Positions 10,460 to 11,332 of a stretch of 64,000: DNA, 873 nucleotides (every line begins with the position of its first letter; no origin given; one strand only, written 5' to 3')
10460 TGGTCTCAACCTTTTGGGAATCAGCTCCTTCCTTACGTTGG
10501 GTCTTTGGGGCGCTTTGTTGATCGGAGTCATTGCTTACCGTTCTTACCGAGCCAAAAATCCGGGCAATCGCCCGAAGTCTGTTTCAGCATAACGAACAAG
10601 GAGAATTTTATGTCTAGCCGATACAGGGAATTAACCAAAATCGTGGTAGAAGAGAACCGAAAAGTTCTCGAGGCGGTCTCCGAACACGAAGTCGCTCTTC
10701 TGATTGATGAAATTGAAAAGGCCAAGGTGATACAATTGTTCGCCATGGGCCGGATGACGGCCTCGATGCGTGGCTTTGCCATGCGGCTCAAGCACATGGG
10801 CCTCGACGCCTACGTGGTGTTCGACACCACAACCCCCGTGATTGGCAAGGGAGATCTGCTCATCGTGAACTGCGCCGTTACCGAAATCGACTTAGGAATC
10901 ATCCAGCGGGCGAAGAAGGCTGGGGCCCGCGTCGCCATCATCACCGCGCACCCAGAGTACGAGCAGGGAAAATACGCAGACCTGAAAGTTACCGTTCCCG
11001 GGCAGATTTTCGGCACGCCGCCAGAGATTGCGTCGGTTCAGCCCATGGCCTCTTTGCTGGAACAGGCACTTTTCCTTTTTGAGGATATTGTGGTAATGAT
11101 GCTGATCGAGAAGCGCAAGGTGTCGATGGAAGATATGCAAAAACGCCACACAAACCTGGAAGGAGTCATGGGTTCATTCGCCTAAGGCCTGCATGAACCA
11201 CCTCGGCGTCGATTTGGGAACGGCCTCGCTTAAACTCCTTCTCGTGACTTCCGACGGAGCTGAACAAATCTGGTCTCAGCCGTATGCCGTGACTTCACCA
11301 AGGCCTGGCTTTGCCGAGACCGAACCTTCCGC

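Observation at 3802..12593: Rare-ketose catabolic locus that pairs a free-sugar 3-epimerase with a PHI-type SIS isomerase and an FGGY kinase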

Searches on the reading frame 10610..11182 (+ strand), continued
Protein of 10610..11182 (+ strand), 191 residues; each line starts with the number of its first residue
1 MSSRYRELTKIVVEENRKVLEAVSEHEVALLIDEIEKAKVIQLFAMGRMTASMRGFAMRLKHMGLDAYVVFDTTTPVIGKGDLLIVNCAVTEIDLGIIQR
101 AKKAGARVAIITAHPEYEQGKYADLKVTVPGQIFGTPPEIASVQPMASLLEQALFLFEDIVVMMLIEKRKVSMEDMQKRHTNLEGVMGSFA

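Call 49: search_protein_families(library=pfam, proteins=[L101:1422-2423:+, L101:2679-4400:+, L091:3945-4481:+, L091:3392-4009:+, L091:2084-3340:+, L091:798-1955:+, L080:1521-1982:+, L027:2626-3600:+, L058:296-1873:-, L058:2693-3361:-], max_evalue=0.00001)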
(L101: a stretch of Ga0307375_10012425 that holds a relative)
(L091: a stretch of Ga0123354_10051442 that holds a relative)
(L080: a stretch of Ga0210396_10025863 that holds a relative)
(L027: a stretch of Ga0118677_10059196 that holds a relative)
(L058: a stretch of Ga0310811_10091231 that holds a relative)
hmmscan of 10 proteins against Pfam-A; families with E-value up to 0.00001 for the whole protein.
L101:1422-2423:+ (333 aa): 1 family
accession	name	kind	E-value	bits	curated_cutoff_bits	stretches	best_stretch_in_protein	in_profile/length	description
PF01636.29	APH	-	2.9e-31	109.5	23.2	1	33-275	4-238/239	Phosphotransferase enzyme family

L101:2679-4400:+ (573 aa): 3 families
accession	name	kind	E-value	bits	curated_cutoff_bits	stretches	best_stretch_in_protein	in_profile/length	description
PF21018.2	BipA_C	-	1.4e-47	160.4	23.8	1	460-568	1-109/110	TypA/BipA C-terminal domain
PF00009.33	GTP_EFTU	-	7.6e-40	136.9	26.5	1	12-171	34-187/188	Elongation factor Tu GTP binding domain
PF00679.30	EFG_C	-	9.4e-22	77.3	27.9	1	372-456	2-86/89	Elongation factor G C-terminus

L091:3945-4481:+ (178 aa): 1 family
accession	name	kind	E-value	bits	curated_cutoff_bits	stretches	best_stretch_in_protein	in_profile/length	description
PF02643.20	DUF192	-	2e-32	111.6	27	1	68-170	1-95/96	Uncharacterized ACR, COG1430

L091:3392-4009:+ (205 aa): 0 families

L091:2084-3340:+ (418 aa): 1 family
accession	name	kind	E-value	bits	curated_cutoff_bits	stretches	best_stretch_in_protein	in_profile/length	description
PF00027.35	cNMP_binding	-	5.8e-41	138.8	27.5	2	197-280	2-86/89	Cyclic nucleotide-binding domain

L091:798-1955:+ (385 aa): 1 family
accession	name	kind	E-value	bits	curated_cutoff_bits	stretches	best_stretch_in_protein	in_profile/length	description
PF03372.29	Exo_endo_phos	-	3e-07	30.9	24.5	1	91-296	2-165/225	Endonuclease/Exonuclease/phosphatase family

L080:1521-1982:+ (153 aa): 0 families

L027:2626-3600:+ (324 aa): 1 family
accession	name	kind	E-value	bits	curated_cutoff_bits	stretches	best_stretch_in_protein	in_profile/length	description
PF02661.23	Fic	-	3.7e-19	69.8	24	1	100-195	4-93/93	Fic/DOC family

L058:296-1873:- (525 aa): 0 families

L058:2693-3361:- (222 aa): 2 families
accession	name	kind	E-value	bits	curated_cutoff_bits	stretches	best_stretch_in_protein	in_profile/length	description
PF00440.29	TetR_N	-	4.4e-11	42.8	24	1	35-77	5-47/47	Bacterial regulatory proteins, tetR family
PF14278.11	TetR_C_8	-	7.1e-10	39.3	26.1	1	103-202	5-99/103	Transcriptional regulator C-terminal region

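Call 75: search_protein_families(library=ncbifam, proteins=[L020:18268-18912:-, L020:18909-19577:-, L020:17687-18271:-], max_evalue=1e-8)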
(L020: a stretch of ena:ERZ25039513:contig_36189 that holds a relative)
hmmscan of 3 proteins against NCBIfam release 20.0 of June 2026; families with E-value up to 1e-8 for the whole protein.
L020:18268-18912:- (214 aa): 8 families
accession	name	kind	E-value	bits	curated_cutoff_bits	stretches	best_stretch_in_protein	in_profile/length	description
TIGR03128.2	RuMP_HxlA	equivalog_domain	5.7e-68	228.6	200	1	3-207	1-205/205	3-hexulose-6-phosphate synthase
NF041755.1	RuMP_HxlAB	equivalog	1.6e-53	182.1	500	1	1-207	4-210/391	bifunctional 3-hexulose-6-phosphate synthase/6-phospho-3-hexuloisomerase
NF005442.0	PRK07028.1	equivalog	3.9e-50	170.7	593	1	2-209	5-212/430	bifunctional hexulose-6-phosphate synthase/ribonuclease regulator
NF009833.0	PRK13307.1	equivalog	1.4e-30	106.5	274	1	3-208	175-380/392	bifunctional 5,6,7,8-tetrahydromethanopterin hydro-lyase/3-hexulose-6-phosphate synthase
NF009832.1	PRK13306.1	subfamily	3.6e-29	101.8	250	1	2-207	4-210/215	3-dehydro-L-gulonate-6-phosphate decarboxylase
NF009831.0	PRK13305.1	equivalog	4.5e-22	78.4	294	1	2-171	5-175/220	3-keto-L-gulonate-6-phosphate decarboxylase UlaD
NF010386.0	PRK13813.1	equivalog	2.8e-15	56.5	208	1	2-207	6-213/216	orotidine 5'-phosphate decarboxylase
TIGR01740.1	pyrF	equivalog_domain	2.1e-12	47.2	92.3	1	4-204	2-216/216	orotidine-5'-phosphate decarboxylase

L020:18909-19577:- (222 aa): 6 families
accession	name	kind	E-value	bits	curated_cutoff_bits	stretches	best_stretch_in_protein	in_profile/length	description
TIGR01163.1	rpe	equivalog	5.1e-61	205.7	212.6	1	2-195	7-199/211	ribulose-phosphate 3-epimerase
NF007266.0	PRK09722.1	equivalog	7.7e-50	169.5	271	1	1-205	9-213/230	D-allulose 6-phosphate 3-epimerase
NF004076.0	PRK05581.1-4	subfamily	1.1e-47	162.1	165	1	4-191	14-201/221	ribulose-phosphate 3-epimerase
NF005944.0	PRK08005.1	equivalog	8.1e-24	84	376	1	3-194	9-195/210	ribulose-phosphate 3 epimerase family protein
NF010658.0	PRK14057.1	equivalog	3.9e-17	62.6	530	1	4-195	29-226/254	epimerase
NF005986.0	PRK08091.1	equivalog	1.3e-14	54.8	264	1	2-206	20-222/229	ribulose-phosphate 3-epimerase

L020:17687-18271:- (194 aa): 3 families
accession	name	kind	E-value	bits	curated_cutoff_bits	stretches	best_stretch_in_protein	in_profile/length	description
TIGR03127.2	RuMP_HxlB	equivalog_domain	2e-68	229.8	160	1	10-194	4-178/178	6-phospho-3-hexuloisomerase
NF041755.1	RuMP_HxlAB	equivalog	5.1e-50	170.5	500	1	15-194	225-391/391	bifunctional 3-hexulose-6-phosphate synthase/6-phospho-3-hexuloisomerase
NF008590.0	PRK11557.1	equivalog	6.8e-09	35.5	355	0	29-146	125-247/282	MurR/RpiR family transcriptional regulator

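Call 76: predict_structure(alignment_id=A2)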
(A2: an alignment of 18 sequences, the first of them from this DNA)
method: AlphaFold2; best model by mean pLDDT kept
length: 191 residues; sequences in the alignment: 18
mean_pLDDT: 90.7   pTM: 0.87
mean pLDDT of the five models: 90.7, 88.6, 88.3, 88.2, 85.9
residues with pLDDT >= 90: 139; 70-90: 40; 50-70: 11; < 50: 1
segments of 3 or more residues with pLDDT < 50: none
pLDDT, mean of each block of 10 residues (from residue 1): 90 98 98 98 92 93 93 84 94 93 97 90 96 90 92 96 97 84 54 46
secondary structure, 60 per line:
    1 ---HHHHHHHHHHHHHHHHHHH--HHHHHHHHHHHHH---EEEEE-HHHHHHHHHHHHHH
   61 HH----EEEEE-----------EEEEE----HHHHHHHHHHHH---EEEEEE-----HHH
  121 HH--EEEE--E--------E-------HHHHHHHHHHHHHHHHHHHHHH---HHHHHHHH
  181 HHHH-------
elements in order: H4-22 H25-37 E41-45 H47-62 E67-71 E83-87 H92-103 E107-112 H118-122 E125-128 H148-169 H173-184

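Call 82: fold_search(model_id=the predicted structure, library=pdb)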
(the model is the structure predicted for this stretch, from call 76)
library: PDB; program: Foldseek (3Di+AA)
matches with E <= 10: 1419; with E <= 0.001: 204
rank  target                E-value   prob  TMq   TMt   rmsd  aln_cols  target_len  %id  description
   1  1m3s_A                1.9e-15  1.00  0.81  0.86   2.3       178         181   34  Crystal structure of YckF from Bacillus subtilis (released 2003-01-21)
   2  1m3s_B                4.4e-15  1.00  0.79  0.82   2.4       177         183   33  Crystal structure of YckF from Bacillus subtilis (released 2003-01-21)
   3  1viv_B                8.6e-15  1.00  0.81  0.87   2.4       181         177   32  Crystal structure of a hypothetical protein (released 2003-12-30)
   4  1viv_A                1.1e-13  1.00  0.82  0.84   2.8       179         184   32  Crystal structure of a hypothetical protein (released 2003-12-30)
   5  1vim_C                2.7e-12  1.00  0.83  0.83   3.5       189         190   26  Crystal structure of an hypothetical protein (released 2003-12-30)
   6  1vim_A                3.0e-12  1.00  0.81  0.81   3.3       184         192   27  Crystal structure of an hypothetical protein (released 2003-12-30)
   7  1vim_B                3.2e-12  1.00  0.83  0.85   3.3       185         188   26  Crystal structure of an hypothetical protein (released 2003-12-30)
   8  1jeo                  9.1e-12  1.00  0.73  0.79   3.2       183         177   28  Crystal Structure of the Hypothetical Protein MJ1247 from Methanococcus jannaschii at 2.0 A Resolution Infers a Molecula (released 2002-02-20)
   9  9lj9_A                1.2e-11  1.00  0.74  0.40   2.0       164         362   29  Crystal structure of a bifunctional 3-hexulose-6-phosphate synthase/6-phospho-3-hexuloisomerase (released 2025-10-01)
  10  3fxa_C                5.2e-10  1.00  0.78  0.77   3.8       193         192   18  Crystal structure of a putative sugar-phosphate isomerase (lmof2365_0531) from listeria monocytogenes str. 4b f2365 at (released 2009-02-03)
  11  3fxa_A                8.4e-10  1.00  0.76  0.75   2.4       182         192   18  Crystal structure of a putative sugar-phosphate isomerase (lmof2365_0531) from listeria monocytogenes str. 4b f2365 at (released 2009-02-03)
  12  5uqi                  1.6e-09  1.00  0.74  0.75   3.8       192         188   21  E. coli CFT073 c3406 in complex with A5P (released 2018-02-21)
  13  3fxa_B                2.0e-09  1.00  0.77  0.77   3.6       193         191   18  Crystal structure of a putative sugar-phosphate isomerase (lmof2365_0531) from listeria monocytogenes str. 4b f2365 at (released 2009-02-03)
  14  3etn_A                3.2e-09  1.00  0.70  0.70   3.7       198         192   16  Crystal structure of putative phosphosugar isomerase involved in capsule formation (YP_209877.1) from Bacteroides frag (released 2008-10-21)
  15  3etn_B                4.1e-09  1.00  0.71  0.69   4.4       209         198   15  Crystal structure of putative phosphosugar isomerase involved in capsule formation (YP_209877.1) from Bacteroides frag (released 2008-10-21)
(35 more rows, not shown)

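Call 102: search_protein_families(library=pfam, proteins=[L005:2854-3981:-], max_evalue=0.01)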
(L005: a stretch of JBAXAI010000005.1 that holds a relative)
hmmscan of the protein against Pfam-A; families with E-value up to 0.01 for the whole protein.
L005:2854-3981:- (375 aa): 2 families
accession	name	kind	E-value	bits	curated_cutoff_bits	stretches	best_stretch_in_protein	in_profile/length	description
PF07690.21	MFS_1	-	6.3e-31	108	33.4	2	6-304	3-315/347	Major Facilitator Superfamily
PF06779.20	MFS_4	-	1.4e-06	28.3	26.3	1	20-366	14-361/364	Uncharacterised MFS-type transporter YbfB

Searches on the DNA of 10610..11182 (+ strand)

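Call 46: search_dna_similar(query=L001:10001-13600:+, collection=ecoli_genomes, mode=distant, max_rows=10)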
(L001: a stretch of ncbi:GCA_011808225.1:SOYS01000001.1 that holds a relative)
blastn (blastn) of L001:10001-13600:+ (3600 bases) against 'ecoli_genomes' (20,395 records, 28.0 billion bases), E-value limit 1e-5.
Records with a match: 2970; places in all: 2970; records where one place covers at least 80% of the query: 0.
Genomes with a match: 2969 of 5426; with a place that covers at least 80% of the query: 0. Places per genome that has any: lowest 1, median 1, highest 2. On chromosomes: 2969 places; on plasmids: 1.
Best place of each record, by identity: 60-80% 2970.
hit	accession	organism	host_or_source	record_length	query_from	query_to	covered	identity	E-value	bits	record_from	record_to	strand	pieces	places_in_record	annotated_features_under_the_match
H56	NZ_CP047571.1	Escherichia coli strain 2EC1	Homo sapiens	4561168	3328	3559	6%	66.5%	3e-7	69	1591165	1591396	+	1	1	mglA: galactose/methyl galactoside ABC transporter ATP-binding protein MglA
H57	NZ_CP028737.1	Escherichia coli strain A39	Zyzomys argurus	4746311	3328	3559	6%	66.5%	3e-7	69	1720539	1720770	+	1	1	mglA: galactose/methyl galactoside ABC transporter ATP-binding protein MglA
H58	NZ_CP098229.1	Escherichia coli strain XJ55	bovine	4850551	3332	3559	6%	67.4%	1e-7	70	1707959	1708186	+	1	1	mglA: galactose/methyl galactoside ABC transporter ATP-binding protein MglA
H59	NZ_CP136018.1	Escherichia coli strain GDSC2239PM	vegetable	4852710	3332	3559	6%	67.4%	1e-7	70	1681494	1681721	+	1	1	mglA: galactose/methyl galactoside ABC transporter ATP-binding protein MglA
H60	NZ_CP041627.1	Escherichia coli strain ETEC6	Homo sapiens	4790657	3332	3559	6%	67.2%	3e-7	69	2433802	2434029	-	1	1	mglA: galactose/methyl galactoside ABC transporter ATP-binding protein MglA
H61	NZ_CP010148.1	Escherichia coli strain D6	dog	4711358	3332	3559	6%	67.1%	4e-6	64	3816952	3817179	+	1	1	mglA: galactose/methyl galactoside ABC transporter ATP-binding protein MglA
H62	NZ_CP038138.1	Escherichia coli strain G3X16-2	pig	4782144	3332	3559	6%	67.1%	4e-6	64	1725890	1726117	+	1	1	mglA: galactose/methyl galactoside ABC transporter ATP-binding protein MglA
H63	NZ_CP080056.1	Escherichia coli strain 18SZHZ655Rt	Homo sapiens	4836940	3332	3559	6%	67.1%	4e-6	64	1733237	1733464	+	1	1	mglA: galactose/methyl galactoside ABC transporter ATP-binding protein MglA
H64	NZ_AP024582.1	Escherichia coli strain Ec387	Sus scrofa domesticus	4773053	3332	3559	6%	67.1%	4e-6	64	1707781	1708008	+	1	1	mglA: galactose/methyl galactoside ABC transporter ATP-binding protein MglA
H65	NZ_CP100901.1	Escherichia coli strain ET826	Hoplobatrachus rugulosus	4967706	3332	3559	6%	67.1%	4e-6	64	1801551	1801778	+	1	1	mglA: galactose/methyl galactoside ABC transporter ATP-binding protein MglA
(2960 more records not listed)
